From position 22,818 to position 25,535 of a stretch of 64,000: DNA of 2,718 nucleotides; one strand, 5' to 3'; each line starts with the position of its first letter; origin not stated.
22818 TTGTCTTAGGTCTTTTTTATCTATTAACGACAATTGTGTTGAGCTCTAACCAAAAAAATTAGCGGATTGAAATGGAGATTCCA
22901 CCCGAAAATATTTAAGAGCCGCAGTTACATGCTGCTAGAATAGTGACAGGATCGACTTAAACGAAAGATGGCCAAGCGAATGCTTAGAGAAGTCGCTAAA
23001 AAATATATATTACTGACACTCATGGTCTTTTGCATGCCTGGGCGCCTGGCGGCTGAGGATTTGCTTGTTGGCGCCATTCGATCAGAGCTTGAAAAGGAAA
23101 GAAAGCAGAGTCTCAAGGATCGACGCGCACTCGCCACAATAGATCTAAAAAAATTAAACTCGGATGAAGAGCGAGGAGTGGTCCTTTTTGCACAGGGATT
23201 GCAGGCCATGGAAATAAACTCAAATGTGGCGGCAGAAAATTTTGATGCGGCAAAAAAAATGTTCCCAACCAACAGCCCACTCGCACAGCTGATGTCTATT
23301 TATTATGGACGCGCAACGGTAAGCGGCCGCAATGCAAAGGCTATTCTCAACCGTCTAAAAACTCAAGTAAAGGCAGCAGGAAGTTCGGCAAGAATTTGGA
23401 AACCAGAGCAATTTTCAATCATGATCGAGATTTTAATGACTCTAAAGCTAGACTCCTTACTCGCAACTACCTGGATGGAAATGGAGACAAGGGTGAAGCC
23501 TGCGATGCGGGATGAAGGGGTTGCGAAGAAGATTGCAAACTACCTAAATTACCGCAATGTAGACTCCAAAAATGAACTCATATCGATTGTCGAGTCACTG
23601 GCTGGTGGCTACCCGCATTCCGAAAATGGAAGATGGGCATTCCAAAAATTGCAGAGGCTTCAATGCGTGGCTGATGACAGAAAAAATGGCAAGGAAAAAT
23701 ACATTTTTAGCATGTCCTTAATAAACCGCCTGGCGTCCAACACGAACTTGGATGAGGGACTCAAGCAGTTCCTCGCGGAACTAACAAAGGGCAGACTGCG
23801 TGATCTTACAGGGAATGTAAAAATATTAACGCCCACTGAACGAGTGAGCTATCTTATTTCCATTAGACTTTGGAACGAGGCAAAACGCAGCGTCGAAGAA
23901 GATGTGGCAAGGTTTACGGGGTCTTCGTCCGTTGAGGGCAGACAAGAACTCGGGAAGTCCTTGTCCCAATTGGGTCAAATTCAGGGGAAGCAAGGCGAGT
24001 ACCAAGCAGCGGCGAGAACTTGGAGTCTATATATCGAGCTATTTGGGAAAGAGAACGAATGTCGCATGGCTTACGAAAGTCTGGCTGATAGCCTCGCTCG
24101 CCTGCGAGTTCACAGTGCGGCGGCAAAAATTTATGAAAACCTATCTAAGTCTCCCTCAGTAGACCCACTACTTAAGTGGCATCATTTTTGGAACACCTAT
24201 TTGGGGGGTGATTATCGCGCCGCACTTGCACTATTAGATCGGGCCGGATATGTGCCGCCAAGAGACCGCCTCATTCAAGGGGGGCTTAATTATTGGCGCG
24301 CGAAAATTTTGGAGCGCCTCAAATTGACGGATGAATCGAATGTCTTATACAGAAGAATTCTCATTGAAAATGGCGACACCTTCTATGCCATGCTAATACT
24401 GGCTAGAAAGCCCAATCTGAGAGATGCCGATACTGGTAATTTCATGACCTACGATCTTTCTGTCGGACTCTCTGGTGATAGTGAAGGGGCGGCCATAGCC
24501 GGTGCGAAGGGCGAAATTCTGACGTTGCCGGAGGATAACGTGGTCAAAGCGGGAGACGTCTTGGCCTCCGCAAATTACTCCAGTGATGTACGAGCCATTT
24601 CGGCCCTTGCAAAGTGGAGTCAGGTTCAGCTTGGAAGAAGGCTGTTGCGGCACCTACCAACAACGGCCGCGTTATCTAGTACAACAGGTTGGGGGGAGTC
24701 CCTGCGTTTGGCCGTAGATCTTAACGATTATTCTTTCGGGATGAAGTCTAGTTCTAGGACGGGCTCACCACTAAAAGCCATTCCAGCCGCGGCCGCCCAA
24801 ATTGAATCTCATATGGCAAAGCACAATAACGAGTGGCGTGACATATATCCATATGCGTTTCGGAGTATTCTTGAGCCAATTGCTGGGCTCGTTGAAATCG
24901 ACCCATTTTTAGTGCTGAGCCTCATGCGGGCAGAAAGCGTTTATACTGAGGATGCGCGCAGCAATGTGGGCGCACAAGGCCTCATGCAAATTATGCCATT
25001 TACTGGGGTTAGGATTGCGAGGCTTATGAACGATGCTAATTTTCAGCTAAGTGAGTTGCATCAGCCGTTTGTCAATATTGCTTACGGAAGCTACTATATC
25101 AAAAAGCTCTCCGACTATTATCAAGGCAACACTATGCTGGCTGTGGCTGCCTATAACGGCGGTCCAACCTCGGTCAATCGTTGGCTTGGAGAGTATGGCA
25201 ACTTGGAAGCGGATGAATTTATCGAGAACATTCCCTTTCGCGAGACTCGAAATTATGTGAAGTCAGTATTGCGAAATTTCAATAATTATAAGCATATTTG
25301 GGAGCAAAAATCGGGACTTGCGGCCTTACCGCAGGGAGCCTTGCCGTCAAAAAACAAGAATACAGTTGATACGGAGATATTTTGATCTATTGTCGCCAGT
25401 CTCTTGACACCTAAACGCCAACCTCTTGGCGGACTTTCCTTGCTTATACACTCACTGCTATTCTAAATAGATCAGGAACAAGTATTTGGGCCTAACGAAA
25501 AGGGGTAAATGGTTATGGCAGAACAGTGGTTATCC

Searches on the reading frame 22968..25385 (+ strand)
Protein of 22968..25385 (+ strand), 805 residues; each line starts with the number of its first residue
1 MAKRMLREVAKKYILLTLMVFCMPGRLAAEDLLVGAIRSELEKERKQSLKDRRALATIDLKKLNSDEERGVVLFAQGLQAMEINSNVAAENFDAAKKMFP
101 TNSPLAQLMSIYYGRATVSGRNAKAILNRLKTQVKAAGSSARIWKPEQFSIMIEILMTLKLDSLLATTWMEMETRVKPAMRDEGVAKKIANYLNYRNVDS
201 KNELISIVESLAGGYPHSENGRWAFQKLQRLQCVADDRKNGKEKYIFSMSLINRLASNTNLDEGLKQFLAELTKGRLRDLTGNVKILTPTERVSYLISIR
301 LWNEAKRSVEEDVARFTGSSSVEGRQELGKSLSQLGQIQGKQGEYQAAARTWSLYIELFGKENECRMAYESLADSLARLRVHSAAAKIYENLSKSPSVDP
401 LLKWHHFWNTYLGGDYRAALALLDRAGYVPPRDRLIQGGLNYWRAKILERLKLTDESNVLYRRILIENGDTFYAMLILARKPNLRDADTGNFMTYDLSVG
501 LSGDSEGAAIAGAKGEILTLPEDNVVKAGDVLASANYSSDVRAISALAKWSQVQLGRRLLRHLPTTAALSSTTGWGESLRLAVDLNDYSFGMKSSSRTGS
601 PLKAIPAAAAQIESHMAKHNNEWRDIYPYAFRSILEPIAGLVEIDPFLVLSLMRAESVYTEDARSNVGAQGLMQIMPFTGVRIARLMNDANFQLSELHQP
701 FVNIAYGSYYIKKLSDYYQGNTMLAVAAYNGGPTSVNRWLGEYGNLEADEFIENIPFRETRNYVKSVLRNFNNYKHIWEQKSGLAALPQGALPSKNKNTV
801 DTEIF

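Call 62: search_protein_families(library=pfam, proteins=[L030:3863-4591:+, L030:3-167:-], max_evalue=1)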
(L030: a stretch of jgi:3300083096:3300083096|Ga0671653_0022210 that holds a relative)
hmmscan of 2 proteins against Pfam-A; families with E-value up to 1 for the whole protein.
L030:3863-4591:+ (242 aa): 3 families
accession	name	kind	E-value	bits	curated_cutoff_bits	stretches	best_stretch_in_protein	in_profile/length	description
PF13635.12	DUF4143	-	0.0034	17.6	28.1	1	89-180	47-147/160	Domain of unknown function (DUF4143)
PF13877.11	RPAP3_C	-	0.054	14.5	23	1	24-97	8-75/92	Potential Monad-binding region of RPAP3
PF13233.12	Complex1_LYR_2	-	0.082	14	22.3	1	136-170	17-51/80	Complex1_LYR-like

L030:3-167:- (55 aa): 1 family
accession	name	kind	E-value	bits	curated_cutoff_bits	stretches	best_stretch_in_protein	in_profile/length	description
PF13191.12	AAA_16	-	0.00057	20.9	32.6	1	18-55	1-37/167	AAA ATPase domain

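Call 63: search_protein_families(library=ncbifam, proteins=[L030:3863-4591:+], max_evalue=10)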
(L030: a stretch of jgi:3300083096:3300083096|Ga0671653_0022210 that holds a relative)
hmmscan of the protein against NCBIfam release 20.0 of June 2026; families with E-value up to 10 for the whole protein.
L030:3863-4591:+ (242 aa): 0 families
